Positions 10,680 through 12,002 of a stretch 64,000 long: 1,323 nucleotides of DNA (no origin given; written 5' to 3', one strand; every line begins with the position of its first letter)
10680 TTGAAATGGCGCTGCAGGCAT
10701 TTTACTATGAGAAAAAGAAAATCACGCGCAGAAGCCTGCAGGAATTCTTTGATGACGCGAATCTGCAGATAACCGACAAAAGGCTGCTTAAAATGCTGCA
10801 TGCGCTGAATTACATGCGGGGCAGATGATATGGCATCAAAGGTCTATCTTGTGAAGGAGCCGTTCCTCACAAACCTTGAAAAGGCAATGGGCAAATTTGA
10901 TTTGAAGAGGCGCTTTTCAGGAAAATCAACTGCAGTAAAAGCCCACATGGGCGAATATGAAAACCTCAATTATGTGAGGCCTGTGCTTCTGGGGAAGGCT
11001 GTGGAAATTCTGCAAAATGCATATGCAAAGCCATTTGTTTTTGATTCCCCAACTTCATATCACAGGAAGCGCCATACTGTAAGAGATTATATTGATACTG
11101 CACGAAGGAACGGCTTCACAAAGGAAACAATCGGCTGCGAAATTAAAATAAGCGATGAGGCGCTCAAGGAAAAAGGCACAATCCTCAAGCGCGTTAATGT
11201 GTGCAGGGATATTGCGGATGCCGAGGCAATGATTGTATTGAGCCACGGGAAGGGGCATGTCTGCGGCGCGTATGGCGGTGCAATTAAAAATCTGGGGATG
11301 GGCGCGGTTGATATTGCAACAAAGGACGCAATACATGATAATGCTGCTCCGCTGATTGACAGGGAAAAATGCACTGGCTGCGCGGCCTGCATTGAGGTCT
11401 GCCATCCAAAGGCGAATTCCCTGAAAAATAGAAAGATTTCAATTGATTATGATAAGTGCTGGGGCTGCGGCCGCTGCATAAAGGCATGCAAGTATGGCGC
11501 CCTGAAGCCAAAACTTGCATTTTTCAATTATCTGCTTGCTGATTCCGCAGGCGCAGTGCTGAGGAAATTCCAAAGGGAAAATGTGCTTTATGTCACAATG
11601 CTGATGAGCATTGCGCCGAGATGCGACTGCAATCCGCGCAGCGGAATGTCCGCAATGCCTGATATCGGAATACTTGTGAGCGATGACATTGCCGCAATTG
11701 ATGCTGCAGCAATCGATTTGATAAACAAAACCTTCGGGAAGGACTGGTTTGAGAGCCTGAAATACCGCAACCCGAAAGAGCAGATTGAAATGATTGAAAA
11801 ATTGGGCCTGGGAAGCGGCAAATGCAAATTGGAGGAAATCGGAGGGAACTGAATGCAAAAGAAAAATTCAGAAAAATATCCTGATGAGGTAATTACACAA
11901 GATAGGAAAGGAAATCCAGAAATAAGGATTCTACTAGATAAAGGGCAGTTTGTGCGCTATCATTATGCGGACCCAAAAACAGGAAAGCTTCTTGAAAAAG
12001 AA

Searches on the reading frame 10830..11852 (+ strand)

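Call 29: search_protein_families(library=ncbifam, proteins=[window:10830-11852:+], max_evalue=0.00001)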
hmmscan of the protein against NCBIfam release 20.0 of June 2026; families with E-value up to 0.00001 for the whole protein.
window:10830-11852:+ (340 aa): 28 families (the best 25 are shown)
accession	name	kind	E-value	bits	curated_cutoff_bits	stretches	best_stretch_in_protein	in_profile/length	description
TIGR02700.1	flavo_MJ0208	hypoth_equivalog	5.2e-12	45.5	251.35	1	160-226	130-195/234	dihydromethanopterin reductase (acceptor)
NF040770.1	hetero_SS_HdrA2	exception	1.2e-10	40.2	1100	1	169-228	567-626/777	CoB-CoM heterodisulfide reductase HdrA2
NF041891.1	hdrA_Methbact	equivalog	1.4e-10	40.1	1300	1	175-251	568-644/762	ferredoxin:CoB-CoM heterodisulfide reductase subunit HdrA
TIGR02179.1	PorD_KorD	subfamily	2.6e-10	40.3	60.05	1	171-226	17-73/78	2-oxoacid:acceptor oxidoreductase, delta subunit, pyruvate/2-ketoisovalerate family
TIGR02912.1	sulfite_red_C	equivalog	5.1e-09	35.5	324.1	1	172-226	162-219/314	sulfite reductase subunit C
NF040684.1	PorD_Arch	equivalog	8.3e-09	35.4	120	1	171-226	24-80/85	pyruvate synthase subunit PorD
TIGR04105.1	FeFe_hydrog_B1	subfamily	9.1e-09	34.5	450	1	179-225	111-159/462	monomeric [FeFe] hydrogenase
NF043069.1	T4HPD_activ_SAM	equivalog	1.3e-08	34.6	425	1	176-224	48-96/299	trans-4-hydroxy-L-proline dehydratase activase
TIGR04041.1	activase_YjjW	hypoth_equivalog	2.9e-08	33.5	250.2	1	179-224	41-86/276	YjjW family glycine radical enzyme activase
NF005506.0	PRK07118.1-5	equivalog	4.7e-08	32.8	388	1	167-225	129-187/279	Fe-S cluster domain-containing protein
NF040864.1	HgcB_ferredoxin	equivalog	5.5e-08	32.5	99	1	176-226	11-62/93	mercury methylation ferredoxin HgcB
TIGR00402.1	napF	equivalog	1.4e-07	31.5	102.2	1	180-231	36-90/149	ferredoxin-type protein NapF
NF043039.1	HgcAB_like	equivalog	1.8e-07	31.1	285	1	171-225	292-349/350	HgcAB-like fusion protein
TIGR03287.1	methan_mark_16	hypoth_equivalog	3.2e-07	29.2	363.95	1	171-230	292-352/391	methanogenesis marker 16 metalloprotein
NF006221.0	PRK08348.1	subfamily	3.9e-07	29.8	124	1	176-230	41-97/136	NADH-plastoquinone oxidoreductase subunit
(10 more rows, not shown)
